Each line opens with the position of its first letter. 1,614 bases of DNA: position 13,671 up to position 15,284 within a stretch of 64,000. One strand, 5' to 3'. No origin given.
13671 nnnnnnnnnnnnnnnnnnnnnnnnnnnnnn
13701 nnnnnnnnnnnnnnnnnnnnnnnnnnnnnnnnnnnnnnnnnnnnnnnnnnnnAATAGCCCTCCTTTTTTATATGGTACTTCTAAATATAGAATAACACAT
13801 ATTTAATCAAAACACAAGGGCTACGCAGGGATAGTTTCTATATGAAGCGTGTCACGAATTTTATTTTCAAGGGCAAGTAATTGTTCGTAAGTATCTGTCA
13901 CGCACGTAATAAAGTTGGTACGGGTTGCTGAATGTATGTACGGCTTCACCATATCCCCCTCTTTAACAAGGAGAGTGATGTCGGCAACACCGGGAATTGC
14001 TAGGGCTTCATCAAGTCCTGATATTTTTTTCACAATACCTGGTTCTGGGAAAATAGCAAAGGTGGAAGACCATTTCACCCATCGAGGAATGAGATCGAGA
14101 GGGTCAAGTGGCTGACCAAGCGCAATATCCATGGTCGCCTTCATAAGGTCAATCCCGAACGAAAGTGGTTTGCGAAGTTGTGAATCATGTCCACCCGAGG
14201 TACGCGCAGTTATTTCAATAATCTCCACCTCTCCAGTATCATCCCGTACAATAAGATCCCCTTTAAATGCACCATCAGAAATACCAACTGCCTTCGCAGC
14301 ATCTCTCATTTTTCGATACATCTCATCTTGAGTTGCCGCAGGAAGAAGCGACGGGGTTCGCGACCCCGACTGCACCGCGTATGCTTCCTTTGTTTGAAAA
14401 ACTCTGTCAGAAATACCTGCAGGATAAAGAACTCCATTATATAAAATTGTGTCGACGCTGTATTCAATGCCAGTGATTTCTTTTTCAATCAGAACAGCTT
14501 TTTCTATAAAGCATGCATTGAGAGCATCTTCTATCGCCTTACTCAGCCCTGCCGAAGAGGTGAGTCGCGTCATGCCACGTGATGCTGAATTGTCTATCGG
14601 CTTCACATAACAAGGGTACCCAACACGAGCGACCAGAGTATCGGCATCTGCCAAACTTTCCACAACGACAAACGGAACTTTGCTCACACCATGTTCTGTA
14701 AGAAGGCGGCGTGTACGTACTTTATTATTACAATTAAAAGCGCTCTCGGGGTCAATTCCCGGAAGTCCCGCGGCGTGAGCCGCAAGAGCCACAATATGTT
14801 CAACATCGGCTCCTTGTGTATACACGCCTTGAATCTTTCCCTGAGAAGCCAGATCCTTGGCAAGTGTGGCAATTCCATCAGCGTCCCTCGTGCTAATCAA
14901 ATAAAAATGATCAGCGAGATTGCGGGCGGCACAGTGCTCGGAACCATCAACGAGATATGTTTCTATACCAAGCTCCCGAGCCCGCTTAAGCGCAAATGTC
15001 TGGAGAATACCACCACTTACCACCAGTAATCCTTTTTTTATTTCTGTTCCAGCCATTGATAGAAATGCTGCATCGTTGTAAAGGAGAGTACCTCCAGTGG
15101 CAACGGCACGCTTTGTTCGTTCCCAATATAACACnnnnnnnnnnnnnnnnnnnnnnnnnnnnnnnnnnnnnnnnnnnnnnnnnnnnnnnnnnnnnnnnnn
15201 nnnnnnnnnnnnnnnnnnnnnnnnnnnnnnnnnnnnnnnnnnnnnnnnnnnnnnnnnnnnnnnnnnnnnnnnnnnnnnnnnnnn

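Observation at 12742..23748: Pseudaminic-acid-like nonulosonic acid pathway extended by an unusual tailoring set (GAPDH-family dehydrogenase, ATP-grasp ligase, HAD phosphatase, methyltransferase, class III aminotransferase, Gfo/Idh/MocA oxidoreductase)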

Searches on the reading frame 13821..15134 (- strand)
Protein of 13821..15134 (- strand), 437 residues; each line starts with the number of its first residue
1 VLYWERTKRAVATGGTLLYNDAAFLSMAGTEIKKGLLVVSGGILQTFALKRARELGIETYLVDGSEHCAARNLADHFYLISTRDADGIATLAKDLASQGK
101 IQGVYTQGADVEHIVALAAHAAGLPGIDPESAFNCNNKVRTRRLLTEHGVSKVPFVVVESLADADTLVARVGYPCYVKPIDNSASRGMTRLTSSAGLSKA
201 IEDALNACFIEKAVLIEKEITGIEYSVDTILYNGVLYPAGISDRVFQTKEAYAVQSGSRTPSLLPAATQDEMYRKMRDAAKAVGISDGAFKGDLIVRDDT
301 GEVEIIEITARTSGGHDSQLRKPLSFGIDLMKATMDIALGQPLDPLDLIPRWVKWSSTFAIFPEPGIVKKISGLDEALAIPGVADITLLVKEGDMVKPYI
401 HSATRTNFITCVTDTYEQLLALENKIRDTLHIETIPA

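Call 3: search_protein_families(library=pfam, proteins=[window:13821-15134:-])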
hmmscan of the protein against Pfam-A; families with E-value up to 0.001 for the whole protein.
window:13821-15134:- (437 aa): 8 families
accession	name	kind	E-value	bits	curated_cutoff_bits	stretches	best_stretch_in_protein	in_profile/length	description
PF18603.7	LAL_C2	-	1.3e-16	61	29.4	1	359-434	2-77/78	L-amino acid ligase C-terminal domain 2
PF13535.11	ATP-grasp_4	-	4.8e-11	43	27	1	172-316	2-156/160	ATP-grasp domain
PF07478.18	Dala_Dala_lig_C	-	7.3e-10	39.1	24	1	145-308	2-172/204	D-ala D-ala ligase C-terminus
PF02655.19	ATP-grasp_3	-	2.2e-09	38.1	23.2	1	135-314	1-159/160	ATP-grasp domain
PF02786.22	CPSase_L_D2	-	2.5e-09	37.4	19.8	1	138-344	2-209/211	Carbamoyl-phosphate synthase L chain, ATP binding domain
PF02222.28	ATP-grasp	-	4.1e-07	30.2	27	1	144-223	2-85/179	ATP-grasp domain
PF18130.6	ATPgrasp_N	-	4.3e-05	24.4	27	1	50-126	2-81/81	ATP-grasp N-terminal domain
PF01071.24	GARS_A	-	0.00084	19.7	27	0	137-231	2-100/194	Phosphoribosylglycinamide synthetase, ATP-grasp (A) domain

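Call 4: search_protein_families(library=ncbifam, proteins=[window:13821-15134:-])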
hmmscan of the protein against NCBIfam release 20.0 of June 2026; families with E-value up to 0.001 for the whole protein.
window:13821-15134:- (437 aa): 54 families (the best 25 are shown)
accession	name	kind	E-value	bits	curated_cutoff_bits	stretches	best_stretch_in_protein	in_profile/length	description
NF002563.0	PRK02186.1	subfamily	1.7e-30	106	625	1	48-433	19-395/890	argininosuccinate lyase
NF006766.0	PRK09288.1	equivalog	1.2e-14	53.9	339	1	33-311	13-284/396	formate-dependent phosphoribosylglycinamide formyltransferase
TIGR01369.1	CPSaseII_lrg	equivalog_domain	3e-13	48.3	1027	1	116-345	648-871/1052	carbamoyl-phosphate synthase (glutamine-hydrolyzing) large subunit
NF002527.0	PRK01966.1-3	equivalog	3.7e-13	49.4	310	1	127-283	108-268/332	D-alanine--D-alanine ligase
NF005543.0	PRK07206.1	subfamily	5.2e-13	48.4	302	1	130-427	101-405/416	hypothetical protein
NF002378.0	PRK01372.1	subfamily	5.8e-13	48.2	243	1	135-309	98-268/305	D-alanine--D-alanine ligase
TIGR01142.1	purT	equivalog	1.3e-12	47.4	502.15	1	36-344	3-301/380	phosphoribosylglycinamide formyltransferase 2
NF000091.3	D_ala_D_ser_VanG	exception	5e-12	45.3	495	1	126-283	124-282/344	D-alanine--D-serine ligase VanG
TIGR01205.1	D_ala_D_alaTIGR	subfamily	9.7e-12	44.5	245.65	1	126-308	95-283/318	D-alanine--D-alanine ligase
NF000207.3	D_ala_D_ser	equivalog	1.3e-11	44.3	520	1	134-309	128-306/342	D-alanine--D-serine ligase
NF009402.0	PRK12767.1-1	equivalog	9.5e-11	41.1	218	1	56-315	29-279/329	carbamoyl phosphate synthase-like protein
NF002528.0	PRK01966.1-4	subfamily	3.7e-10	39.2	262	1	134-308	138-324/366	D-alanine--D-alanine ligase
NF012214.1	D_ala_D_ser_VanC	exception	4.2e-09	36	650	1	134-318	133-319/350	D-alanine--D-serine ligase VanC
NF002525.0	PRK01966.1-1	equivalog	5.5e-09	35.4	457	1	133-280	136-286/364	D-alanine--D-alanine ligase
NF003671.0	PRK05294.1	equivalog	1.2e-08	33.1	599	1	116-344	645-867/1058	carbamoyl-phosphate synthase large subunit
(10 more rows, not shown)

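Call 38: search_solved_structures(query=window:13821-15134:-, max_evalue=0.001)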
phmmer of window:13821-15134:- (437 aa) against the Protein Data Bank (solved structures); distinct sequences matched with E-value up to 0.001: 41.
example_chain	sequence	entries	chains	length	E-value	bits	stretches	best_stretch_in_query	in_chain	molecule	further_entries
3vot_A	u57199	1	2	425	1.1e-22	84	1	98-432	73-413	L-amino acid ligase, BL00235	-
4dim_A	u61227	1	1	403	1.7e-15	60.2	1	34-402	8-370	Phosphoribosylglycinamide synthetase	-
4wd3_A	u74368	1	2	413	6.8e-11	45.1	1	72-413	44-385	L-amino acid ligase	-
7kc7_A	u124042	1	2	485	2.9e-10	43.1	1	29-344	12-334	2-oxoglutarate carboxylase small subunit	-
7kct_A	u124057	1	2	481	4.4e-10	42.4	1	34-344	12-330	2-oxoglutarate carboxylase small subunit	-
7kbl_A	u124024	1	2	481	5.2e-10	42.2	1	34-344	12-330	2-oxoglutarate carboxylase small subunit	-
1ulz_A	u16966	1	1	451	8.6e-10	41.5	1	36-344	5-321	pyruvate carboxylase n-terminal domain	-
8evy_B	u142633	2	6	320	9.8e-08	34.7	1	134-314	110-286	D-alanine--D-alanine ligase B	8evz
5d8d_A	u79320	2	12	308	3.7e-07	32.8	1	136-234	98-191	D-alanine--D-alanine ligase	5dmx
9yx0_D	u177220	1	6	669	1.2e-06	31.1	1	77-343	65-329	biotin carboxylase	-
5dot_A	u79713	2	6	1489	1.8e-06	30.6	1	123-345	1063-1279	Carbamoyl-phosphate synthase [ammonia], mitochondrial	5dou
6uel_A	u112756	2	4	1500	1.8e-06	30.5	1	123-345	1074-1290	Carbamoyl-phosphate synthase [ammonia], mitochondrial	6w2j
1bxr_A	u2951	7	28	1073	1.9e-06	30.5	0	100-311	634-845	CARBAMOYL-PHOSPHATE SYNTHASE | CARBAMOYL PHOSPHATE SYNTHETASE: LARGE SUBUNIT | CARBAMOYL PHOSPHATE SYNTHETASE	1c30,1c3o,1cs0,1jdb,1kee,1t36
1ce8_A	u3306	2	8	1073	1.9e-06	30.5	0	100-311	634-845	PROTEIN (CARBAMOYL-PHOSPHATE SYNTHASE) | carbamoyl phosphate synthetase large chain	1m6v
4fu0_A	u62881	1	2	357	2.1e-06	30.4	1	121-323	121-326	D-alanine--D-alanine ligase 7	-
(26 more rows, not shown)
